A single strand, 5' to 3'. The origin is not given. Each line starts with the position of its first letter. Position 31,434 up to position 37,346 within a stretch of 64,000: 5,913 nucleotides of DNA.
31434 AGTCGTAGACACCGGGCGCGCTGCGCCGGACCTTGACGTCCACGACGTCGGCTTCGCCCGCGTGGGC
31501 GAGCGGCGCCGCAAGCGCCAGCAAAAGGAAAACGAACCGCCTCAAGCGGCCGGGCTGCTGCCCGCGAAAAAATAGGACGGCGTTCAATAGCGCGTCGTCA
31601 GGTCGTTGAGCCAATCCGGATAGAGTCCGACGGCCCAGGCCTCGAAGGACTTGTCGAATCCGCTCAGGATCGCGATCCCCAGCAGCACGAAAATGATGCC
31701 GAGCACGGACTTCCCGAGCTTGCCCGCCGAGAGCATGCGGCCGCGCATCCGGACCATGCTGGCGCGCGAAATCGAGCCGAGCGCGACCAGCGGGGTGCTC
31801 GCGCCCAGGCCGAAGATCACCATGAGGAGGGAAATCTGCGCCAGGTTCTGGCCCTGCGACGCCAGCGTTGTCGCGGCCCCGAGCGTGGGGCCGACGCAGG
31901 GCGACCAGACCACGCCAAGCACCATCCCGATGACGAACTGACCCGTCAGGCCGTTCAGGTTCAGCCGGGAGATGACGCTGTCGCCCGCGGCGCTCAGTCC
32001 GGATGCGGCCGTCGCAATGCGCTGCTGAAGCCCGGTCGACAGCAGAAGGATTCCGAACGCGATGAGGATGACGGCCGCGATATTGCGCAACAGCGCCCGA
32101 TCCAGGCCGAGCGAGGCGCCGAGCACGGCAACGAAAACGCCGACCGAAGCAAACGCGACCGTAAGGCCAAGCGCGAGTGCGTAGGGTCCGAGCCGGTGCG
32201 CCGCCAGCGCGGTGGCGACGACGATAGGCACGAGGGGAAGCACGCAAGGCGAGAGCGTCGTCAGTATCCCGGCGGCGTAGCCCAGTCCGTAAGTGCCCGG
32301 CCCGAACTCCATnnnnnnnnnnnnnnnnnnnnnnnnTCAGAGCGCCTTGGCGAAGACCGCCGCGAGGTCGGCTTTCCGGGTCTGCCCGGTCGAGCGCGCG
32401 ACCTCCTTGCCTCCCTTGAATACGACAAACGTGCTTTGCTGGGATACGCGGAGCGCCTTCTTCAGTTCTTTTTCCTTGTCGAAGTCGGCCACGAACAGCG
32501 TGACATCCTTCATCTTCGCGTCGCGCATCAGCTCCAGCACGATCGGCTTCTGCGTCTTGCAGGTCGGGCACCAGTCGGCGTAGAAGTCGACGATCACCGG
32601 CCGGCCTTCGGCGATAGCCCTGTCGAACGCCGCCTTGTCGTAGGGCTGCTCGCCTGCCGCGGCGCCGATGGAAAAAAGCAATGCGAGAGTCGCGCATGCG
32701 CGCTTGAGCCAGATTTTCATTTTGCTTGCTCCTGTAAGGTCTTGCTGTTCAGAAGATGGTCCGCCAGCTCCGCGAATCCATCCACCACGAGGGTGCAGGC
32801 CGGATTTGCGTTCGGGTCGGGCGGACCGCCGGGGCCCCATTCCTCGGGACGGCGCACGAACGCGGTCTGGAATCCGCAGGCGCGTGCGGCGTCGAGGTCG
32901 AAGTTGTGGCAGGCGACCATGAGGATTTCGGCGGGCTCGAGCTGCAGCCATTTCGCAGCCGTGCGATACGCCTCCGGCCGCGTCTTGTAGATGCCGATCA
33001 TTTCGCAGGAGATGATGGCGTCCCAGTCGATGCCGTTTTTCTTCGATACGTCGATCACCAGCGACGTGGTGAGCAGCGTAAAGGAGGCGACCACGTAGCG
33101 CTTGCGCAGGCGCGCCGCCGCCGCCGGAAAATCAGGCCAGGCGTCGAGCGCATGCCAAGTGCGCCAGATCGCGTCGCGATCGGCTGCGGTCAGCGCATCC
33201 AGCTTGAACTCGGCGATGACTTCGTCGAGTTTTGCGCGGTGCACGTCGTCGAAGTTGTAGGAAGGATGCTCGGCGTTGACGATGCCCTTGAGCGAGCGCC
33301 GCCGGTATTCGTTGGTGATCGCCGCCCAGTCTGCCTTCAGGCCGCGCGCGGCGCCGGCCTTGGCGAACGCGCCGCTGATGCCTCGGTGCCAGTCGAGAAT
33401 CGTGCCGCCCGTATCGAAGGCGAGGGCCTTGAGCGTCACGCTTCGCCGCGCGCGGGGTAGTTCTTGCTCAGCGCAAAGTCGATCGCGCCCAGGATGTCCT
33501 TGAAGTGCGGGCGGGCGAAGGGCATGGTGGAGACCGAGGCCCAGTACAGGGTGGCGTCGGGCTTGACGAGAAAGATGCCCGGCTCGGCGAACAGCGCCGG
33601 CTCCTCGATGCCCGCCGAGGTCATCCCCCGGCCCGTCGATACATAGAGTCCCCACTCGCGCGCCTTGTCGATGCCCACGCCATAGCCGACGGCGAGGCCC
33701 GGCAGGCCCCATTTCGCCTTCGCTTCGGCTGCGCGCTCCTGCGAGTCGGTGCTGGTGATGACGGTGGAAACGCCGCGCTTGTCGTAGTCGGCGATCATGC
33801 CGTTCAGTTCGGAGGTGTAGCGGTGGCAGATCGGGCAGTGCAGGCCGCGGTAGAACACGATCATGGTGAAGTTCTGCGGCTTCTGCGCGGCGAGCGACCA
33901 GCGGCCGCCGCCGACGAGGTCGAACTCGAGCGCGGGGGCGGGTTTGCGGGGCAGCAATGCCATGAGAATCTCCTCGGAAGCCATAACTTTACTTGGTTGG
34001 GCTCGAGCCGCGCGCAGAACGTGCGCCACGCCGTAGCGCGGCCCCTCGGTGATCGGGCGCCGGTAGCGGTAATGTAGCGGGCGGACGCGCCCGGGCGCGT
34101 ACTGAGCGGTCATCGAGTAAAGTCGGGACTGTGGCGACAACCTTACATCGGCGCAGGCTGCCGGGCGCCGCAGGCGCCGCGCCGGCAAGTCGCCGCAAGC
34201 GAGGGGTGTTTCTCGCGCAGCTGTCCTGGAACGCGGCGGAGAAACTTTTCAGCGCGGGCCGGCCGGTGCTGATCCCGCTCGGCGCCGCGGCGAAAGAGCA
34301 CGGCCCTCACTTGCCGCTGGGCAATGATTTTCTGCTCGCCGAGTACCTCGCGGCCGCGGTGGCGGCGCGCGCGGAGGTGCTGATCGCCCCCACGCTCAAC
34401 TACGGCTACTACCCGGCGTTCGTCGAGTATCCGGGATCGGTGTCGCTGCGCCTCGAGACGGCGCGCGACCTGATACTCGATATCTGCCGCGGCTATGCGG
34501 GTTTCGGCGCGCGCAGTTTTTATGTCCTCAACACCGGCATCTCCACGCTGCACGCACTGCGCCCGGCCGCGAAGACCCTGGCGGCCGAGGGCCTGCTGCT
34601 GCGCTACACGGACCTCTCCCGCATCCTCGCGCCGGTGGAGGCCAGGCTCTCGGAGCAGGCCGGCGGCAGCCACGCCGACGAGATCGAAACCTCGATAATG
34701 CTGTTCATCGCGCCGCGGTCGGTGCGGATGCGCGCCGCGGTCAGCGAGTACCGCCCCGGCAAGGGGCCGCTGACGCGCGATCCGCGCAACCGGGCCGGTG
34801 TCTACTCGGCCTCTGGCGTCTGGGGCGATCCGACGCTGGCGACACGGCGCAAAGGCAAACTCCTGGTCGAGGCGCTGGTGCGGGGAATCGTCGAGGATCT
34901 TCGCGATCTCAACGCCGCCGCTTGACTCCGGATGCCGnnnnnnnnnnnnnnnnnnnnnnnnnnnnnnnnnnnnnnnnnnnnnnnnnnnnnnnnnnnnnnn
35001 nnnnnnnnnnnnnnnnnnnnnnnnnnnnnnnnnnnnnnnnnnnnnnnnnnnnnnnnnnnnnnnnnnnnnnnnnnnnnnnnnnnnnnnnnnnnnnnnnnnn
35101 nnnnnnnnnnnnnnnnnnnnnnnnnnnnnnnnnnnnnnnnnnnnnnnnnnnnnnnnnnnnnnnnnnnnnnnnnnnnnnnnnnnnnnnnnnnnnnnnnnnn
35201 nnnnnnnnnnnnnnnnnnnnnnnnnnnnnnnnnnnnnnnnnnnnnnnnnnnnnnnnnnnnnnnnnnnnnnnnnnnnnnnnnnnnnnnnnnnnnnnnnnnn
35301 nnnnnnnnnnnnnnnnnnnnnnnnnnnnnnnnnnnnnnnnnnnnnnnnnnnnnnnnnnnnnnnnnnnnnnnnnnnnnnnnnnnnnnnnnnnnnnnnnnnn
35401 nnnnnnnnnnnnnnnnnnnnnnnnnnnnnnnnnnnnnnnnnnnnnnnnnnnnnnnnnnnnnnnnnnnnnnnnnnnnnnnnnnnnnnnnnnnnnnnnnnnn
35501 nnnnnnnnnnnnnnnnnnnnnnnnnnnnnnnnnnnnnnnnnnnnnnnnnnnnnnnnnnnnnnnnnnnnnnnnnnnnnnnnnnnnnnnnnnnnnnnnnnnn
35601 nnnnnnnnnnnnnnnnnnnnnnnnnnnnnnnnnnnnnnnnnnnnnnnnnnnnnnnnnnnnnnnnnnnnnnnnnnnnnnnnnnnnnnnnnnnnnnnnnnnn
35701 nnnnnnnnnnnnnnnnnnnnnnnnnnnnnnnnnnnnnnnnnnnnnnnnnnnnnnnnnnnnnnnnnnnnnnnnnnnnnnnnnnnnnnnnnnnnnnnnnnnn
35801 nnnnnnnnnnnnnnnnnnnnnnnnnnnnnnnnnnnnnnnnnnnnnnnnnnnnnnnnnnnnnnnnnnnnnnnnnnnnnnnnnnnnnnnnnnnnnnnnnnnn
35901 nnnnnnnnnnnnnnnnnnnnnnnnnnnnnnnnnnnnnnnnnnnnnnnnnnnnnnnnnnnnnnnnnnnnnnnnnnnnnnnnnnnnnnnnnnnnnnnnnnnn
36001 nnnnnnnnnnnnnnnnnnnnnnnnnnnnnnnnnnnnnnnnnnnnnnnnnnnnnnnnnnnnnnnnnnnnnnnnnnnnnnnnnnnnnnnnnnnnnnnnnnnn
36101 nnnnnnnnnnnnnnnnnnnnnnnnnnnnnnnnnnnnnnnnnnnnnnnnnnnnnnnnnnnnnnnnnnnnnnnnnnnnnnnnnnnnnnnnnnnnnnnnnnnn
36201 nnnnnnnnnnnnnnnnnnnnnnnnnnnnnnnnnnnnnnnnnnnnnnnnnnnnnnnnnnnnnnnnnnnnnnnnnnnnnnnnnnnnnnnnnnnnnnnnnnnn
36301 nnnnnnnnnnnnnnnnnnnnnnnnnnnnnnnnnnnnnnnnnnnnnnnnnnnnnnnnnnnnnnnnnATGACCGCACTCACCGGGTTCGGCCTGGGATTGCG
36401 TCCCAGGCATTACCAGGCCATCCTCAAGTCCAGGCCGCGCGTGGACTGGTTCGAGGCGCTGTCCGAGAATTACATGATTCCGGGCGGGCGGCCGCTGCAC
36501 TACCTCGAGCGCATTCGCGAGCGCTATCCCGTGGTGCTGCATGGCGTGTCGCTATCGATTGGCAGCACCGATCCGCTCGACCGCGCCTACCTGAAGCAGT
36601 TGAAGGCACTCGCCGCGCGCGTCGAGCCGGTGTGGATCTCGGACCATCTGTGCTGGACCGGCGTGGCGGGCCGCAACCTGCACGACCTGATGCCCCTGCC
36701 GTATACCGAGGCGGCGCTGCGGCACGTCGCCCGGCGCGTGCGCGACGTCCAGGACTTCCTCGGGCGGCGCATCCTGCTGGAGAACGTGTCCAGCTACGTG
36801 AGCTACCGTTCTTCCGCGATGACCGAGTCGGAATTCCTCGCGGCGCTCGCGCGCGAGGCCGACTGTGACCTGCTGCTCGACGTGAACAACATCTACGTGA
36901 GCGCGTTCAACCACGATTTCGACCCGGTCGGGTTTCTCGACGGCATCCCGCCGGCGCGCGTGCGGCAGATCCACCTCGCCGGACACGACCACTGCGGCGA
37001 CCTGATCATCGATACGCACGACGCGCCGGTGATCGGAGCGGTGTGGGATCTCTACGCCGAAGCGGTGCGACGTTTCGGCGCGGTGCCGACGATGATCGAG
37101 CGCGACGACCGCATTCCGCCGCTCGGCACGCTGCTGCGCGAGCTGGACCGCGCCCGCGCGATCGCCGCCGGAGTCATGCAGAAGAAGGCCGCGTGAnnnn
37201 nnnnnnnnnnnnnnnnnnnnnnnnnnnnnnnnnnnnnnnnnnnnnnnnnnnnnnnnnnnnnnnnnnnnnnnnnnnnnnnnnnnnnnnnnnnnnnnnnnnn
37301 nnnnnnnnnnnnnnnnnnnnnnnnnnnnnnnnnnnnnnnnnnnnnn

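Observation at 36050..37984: Bufferin-type RiPP locus: secreted 6-Cys peptide, MNIO (DUF692) enzyme and DUF2063 partner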

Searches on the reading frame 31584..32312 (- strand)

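Call 11: search_protein_families(library=pfam, proteins=[window:31584-32312:-], max_evalue=0.001)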
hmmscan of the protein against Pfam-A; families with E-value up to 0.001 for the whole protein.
window:31584-32312:- (242 aa): 2 families
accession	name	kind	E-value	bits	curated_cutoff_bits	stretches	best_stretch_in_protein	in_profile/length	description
PF02683.22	DsbD_TM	-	3.2e-13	49.9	27.1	1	13-215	10-214/219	Cytochrome C biogenesis protein transmembrane domain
PF13386.12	DsbD_2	-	1.1e-09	38.9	24.9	1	13-213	4-198/199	Cytochrome C biogenesis protein transmembrane region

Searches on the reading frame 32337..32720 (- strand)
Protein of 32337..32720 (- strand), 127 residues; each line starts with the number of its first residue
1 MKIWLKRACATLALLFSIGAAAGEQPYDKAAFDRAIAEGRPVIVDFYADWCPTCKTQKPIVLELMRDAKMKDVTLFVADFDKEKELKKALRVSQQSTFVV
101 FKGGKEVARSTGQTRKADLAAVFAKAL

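Call 45: search_protein_families(library=ncbifam, proteins=[window:32337-32720:-], max_evalue=0.001)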
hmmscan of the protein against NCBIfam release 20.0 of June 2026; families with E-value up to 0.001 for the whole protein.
window:32337-32720:- (127 aa): 14 families
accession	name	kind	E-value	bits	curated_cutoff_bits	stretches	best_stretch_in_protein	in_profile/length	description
TIGR01068.1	thioredoxin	equivalog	6.6e-19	68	96.8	1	29-125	3-99/101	thioredoxin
NF008229.0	PRK10996.1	equivalog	2.3e-11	43.6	125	1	30-122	43-134/141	thioredoxin TrxC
TIGR01126.1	pdi_dom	equivalog_domain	1.2e-10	41.6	107.2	1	29-122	3-100/105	protein disulfide-isomerase domain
NF045694.1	seleno_TsoB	exception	5.8e-09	34.6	805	1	9-63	444-498/572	rhodanese/DsbD fusion-like selenoprotein TsoB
TIGR01130.1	ER_PDI_fam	subfamily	4.6e-08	33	344.25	1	28-119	7-100/476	protein disulfide-isomerase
NF001419.0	PRK00293.1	subfamily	1e-07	30.9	330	1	31-101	469-544/574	protein-disulfide reductase DsbD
NF047697.1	ThioredTrxAClost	equivalog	2.4e-07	30.9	140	1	28-114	5-91/105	thioredoxin TrxA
NF006898.0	PRK09381.1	equivalog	6e-07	29.8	138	1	37-120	20-101/109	thioredoxin TrxA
TIGR00385.1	dsbE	subfamily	6.5e-06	25.9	123.15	1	34-70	58-93/173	DsbE family thiol:disulfide interchange protein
NF041202.1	StoA_CxxC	exception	6.6e-05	22.8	210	1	37-85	50-98/163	endospore biogenesis thiol-disulfide oxidoreductase StoA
NF002854.0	PRK03147.1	subfamily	0.00011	22.1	170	0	37-82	60-105/176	thiol-disulfide oxidoreductase ResA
NF011941.0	PRK15412.1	equivalog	0.00038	20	359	1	35-64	64-93/185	thiol:disulfide interchange protein DsbE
NF008198.0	PRK10954.1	equivalog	0.00039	20.2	279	1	2-58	3-56/207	thiol:disulfide interchange protein DsbA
NF010625.0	PRK14018.1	equivalog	0.00057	18.5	522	1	32-83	49-103/521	bifunctional peptide-methionine (S)-S-oxide reductase MsrA/peptide-methionine (R)-S-oxide reductase MsrB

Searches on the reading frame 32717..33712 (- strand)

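Call 11: search_protein_families(library=pfam, proteins=[window:32717-33712:-], max_evalue=0.001)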
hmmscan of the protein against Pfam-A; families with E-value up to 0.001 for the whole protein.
window:32717-33712:- (331 aa): 2 families
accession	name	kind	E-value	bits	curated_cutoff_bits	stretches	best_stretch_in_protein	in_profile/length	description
PF00702.32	Hydrolase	-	1.5e-09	39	26.4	1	95-280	2-191/191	haloacid dehalogenase-like hydrolase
PF13419.12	HAD_2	-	0.00012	22.7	23.8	1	205-286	95-178/178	Haloacid dehalogenase-like hydrolase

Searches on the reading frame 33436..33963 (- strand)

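Call 45: search_protein_families(library=ncbifam, proteins=[window:33436-33963:-], max_evalue=0.001)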
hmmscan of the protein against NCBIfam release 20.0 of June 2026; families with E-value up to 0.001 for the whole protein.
window:33436-33963:- (175 aa): 1 family
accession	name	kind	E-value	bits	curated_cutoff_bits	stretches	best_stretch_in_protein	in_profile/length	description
NF040769.1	SelL_rel_redox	subfamily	1e-10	41.5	120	1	8-81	2-75/173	SelL-related redox protein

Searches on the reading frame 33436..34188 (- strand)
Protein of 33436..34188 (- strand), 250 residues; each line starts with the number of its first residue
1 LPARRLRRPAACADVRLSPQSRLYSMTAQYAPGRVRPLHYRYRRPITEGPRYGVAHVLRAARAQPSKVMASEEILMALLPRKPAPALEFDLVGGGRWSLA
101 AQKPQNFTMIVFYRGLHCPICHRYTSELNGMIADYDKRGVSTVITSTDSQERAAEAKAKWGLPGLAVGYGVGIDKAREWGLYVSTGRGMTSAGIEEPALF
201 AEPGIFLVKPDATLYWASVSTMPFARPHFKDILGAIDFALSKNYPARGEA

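Call 3: search_protein_families(library=pfam, proteins=[window:33436-34188:-], max_evalue=0.01)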
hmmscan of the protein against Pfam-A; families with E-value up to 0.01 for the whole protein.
window:33436-34188:- (250 aa): 2 families
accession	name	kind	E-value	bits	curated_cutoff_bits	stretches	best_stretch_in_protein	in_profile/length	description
PF00578.27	AhpC-TSA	-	2.7e-10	40.7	26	1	82-215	3-122/124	AhpC/TSA family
PF08534.16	Redoxin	-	1e-06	29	26.6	1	83-184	5-107/148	Redoxin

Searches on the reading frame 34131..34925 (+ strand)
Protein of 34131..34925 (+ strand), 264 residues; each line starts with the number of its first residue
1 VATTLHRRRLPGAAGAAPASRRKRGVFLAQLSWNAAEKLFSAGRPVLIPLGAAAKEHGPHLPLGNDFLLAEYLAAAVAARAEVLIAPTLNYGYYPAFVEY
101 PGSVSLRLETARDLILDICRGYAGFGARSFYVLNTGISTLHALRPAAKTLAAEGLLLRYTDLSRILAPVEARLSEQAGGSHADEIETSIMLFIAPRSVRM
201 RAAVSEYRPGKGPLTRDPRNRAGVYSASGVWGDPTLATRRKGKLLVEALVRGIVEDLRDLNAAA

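Call 3: search_protein_families(library=pfam, proteins=[window:34131-34925:+], max_evalue=0.01)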
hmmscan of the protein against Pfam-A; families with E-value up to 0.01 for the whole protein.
window:34131-34925:+ (264 aa): 1 family
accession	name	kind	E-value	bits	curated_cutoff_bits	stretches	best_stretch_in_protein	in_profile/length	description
PF02633.19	Creatininase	-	4e-49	167.6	31.3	1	29-255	1-236/238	Creatinine amidohydrolase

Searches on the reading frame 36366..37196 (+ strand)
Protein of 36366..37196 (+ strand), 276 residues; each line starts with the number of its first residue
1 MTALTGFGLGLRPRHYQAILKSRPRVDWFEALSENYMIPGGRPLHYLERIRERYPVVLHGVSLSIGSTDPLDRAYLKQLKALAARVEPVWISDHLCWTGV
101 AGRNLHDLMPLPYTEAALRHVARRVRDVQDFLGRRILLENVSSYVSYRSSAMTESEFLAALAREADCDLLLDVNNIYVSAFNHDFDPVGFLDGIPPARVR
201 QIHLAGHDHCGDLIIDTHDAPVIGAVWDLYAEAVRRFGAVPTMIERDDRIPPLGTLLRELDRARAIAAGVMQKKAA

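Call 3: search_protein_families(library=pfam, proteins=[window:36366-37196:+], max_evalue=0.01)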
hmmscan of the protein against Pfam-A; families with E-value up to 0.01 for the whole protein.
window:36366-37196:+ (276 aa): 1 family
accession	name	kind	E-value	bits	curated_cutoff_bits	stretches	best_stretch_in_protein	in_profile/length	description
PF05114.20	MbnB_TglH_ChrH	-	5.1e-115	383.7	25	1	7-267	2-262/263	RiPP precursor modification enzyme MbnB/TglH/ChrH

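Call 4: search_protein_families(library=ncbifam, proteins=[window:36366-37196:+], max_evalue=0.01)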
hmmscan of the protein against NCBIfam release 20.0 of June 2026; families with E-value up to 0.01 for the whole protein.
window:36366-37196:+ (276 aa): 5 families
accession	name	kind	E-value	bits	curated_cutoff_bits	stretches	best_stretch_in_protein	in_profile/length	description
NF050167.1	MNIO_BufB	equivalog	1.3e-117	391.7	310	1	7-264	1-262/262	MNIO family bufferin maturase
NF003818.2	PRK05409.1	equivalog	1.2e-84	284.1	360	1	7-266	2-263/264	HvfB family MNIO-type RiPP peptide maturase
NF050151.1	RiPP_MNIO_ApyH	equivalog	3.5e-25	88.7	400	1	49-266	50-279/283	multinuclear non-heme iron-dependent oxidative enzyme ApyH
TIGR04159.2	methbact_MbnB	equivalog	3.7e-17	62.7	325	1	25-265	22-257/261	methanobactin biosynthesis protein MbnB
NF050165.1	MNIO_ChrH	equivalog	6.3e-11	41.9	600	1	56-208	59-212/363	MNIO family chryseobactin maturase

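Call 19: find_encoding_contigs(protein=window:36366-37196:+, flank=10000, max_places=6)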
Protein window:36366-37196:+ (276 aa): 2 contigs read that carry it; 1 place shown.
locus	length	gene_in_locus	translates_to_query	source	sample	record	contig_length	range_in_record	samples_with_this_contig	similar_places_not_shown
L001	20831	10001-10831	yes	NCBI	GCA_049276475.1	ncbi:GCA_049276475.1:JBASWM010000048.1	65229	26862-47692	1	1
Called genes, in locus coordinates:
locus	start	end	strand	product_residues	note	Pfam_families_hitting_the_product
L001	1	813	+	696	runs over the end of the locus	PF00122:E1-E2_ATPase, PF00702:Hydrolase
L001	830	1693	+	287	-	PF04442:CtaG_Cox11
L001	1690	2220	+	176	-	PF14321:DUF4382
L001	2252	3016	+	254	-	PF10411:DsbC_N, PF13098:Thioredoxin_2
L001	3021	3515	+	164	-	PF03205:MobB, PF03308:MeaB (weak)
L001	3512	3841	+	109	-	PF08534:Redoxin, PF00578:AhpC-TSA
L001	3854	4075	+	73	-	-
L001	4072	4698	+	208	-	PF02683:DsbD_TM, PF13386:DsbD_2 (weak)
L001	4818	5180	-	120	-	-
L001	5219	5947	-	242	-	PF02683:DsbD_TM, PF13386:DsbD_2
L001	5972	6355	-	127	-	PF00578:AhpC-TSA (weak), PF08534:Redoxin (weak), PF00085:Thioredoxin, PF13899:Thioredoxin_7 (weak), PF13098:Thioredoxin_2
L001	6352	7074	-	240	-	PF00702:Hydrolase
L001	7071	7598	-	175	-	PF00578:AhpC-TSA, PF08534:Redoxin (weak)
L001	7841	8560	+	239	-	PF02633:Creatininase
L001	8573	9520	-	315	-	-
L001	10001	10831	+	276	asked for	PF05114:MbnB_TglH_ChrH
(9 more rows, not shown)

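Call 22: search_solved_structures(query=window:36366-37193:+, max_evalue=0.001)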
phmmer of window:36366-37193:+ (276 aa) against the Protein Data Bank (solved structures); distinct sequences matched with E-value up to 0.001: 8.
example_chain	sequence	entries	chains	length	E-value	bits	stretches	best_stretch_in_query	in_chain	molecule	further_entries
3bww_A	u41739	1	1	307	2.3e-56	194.3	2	6-209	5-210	Protein of unknown function DUF692/COG3220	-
8hci_D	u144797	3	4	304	2.2e-20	76.3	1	25-245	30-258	DUF692 family protein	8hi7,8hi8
7tcr_A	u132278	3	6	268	1.2e-10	44.3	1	20-230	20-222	Methanobactin biosynthesis cassette protein MbnB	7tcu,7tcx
7tcw_A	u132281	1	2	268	6.2e-10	42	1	20-208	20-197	Methanobactin biosynthesis cassette protein MbnB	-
7dz9_B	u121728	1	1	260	1.3e-09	41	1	74-250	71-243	cpMbnB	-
7dz9_A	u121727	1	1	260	1.3e-09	41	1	74-250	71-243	MbnB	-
7fc0_E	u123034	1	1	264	2.5e-09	40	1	24-250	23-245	Methanobactin biosynthesis cassette protein MbnB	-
7fc0_B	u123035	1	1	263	2.6e-09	40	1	24-250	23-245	Methanobactin biosynthesis cassette protein MbnB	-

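Call 58: search_solved_structures(query=window:36366-37193:+, max_evalue=1e-9, show_alignments=3)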
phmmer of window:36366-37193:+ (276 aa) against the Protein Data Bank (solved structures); distinct sequences matched with E-value up to 1e-9: 4.
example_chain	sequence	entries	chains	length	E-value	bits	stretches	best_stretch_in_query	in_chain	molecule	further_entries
3bww_A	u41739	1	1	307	2.3e-56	194.3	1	6-209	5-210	Protein of unknown function DUF692/COG3220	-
8hci_D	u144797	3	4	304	2.2e-20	76.3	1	25-245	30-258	DUF692 family protein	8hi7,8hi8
7tcr_A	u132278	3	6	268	1.2e-10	44.3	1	20-230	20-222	Methanobactin biosynthesis cassette protein MbnB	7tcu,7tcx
7tcw_A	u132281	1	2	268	6.2e-10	42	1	20-208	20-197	Methanobactin biosynthesis cassette protein MbnB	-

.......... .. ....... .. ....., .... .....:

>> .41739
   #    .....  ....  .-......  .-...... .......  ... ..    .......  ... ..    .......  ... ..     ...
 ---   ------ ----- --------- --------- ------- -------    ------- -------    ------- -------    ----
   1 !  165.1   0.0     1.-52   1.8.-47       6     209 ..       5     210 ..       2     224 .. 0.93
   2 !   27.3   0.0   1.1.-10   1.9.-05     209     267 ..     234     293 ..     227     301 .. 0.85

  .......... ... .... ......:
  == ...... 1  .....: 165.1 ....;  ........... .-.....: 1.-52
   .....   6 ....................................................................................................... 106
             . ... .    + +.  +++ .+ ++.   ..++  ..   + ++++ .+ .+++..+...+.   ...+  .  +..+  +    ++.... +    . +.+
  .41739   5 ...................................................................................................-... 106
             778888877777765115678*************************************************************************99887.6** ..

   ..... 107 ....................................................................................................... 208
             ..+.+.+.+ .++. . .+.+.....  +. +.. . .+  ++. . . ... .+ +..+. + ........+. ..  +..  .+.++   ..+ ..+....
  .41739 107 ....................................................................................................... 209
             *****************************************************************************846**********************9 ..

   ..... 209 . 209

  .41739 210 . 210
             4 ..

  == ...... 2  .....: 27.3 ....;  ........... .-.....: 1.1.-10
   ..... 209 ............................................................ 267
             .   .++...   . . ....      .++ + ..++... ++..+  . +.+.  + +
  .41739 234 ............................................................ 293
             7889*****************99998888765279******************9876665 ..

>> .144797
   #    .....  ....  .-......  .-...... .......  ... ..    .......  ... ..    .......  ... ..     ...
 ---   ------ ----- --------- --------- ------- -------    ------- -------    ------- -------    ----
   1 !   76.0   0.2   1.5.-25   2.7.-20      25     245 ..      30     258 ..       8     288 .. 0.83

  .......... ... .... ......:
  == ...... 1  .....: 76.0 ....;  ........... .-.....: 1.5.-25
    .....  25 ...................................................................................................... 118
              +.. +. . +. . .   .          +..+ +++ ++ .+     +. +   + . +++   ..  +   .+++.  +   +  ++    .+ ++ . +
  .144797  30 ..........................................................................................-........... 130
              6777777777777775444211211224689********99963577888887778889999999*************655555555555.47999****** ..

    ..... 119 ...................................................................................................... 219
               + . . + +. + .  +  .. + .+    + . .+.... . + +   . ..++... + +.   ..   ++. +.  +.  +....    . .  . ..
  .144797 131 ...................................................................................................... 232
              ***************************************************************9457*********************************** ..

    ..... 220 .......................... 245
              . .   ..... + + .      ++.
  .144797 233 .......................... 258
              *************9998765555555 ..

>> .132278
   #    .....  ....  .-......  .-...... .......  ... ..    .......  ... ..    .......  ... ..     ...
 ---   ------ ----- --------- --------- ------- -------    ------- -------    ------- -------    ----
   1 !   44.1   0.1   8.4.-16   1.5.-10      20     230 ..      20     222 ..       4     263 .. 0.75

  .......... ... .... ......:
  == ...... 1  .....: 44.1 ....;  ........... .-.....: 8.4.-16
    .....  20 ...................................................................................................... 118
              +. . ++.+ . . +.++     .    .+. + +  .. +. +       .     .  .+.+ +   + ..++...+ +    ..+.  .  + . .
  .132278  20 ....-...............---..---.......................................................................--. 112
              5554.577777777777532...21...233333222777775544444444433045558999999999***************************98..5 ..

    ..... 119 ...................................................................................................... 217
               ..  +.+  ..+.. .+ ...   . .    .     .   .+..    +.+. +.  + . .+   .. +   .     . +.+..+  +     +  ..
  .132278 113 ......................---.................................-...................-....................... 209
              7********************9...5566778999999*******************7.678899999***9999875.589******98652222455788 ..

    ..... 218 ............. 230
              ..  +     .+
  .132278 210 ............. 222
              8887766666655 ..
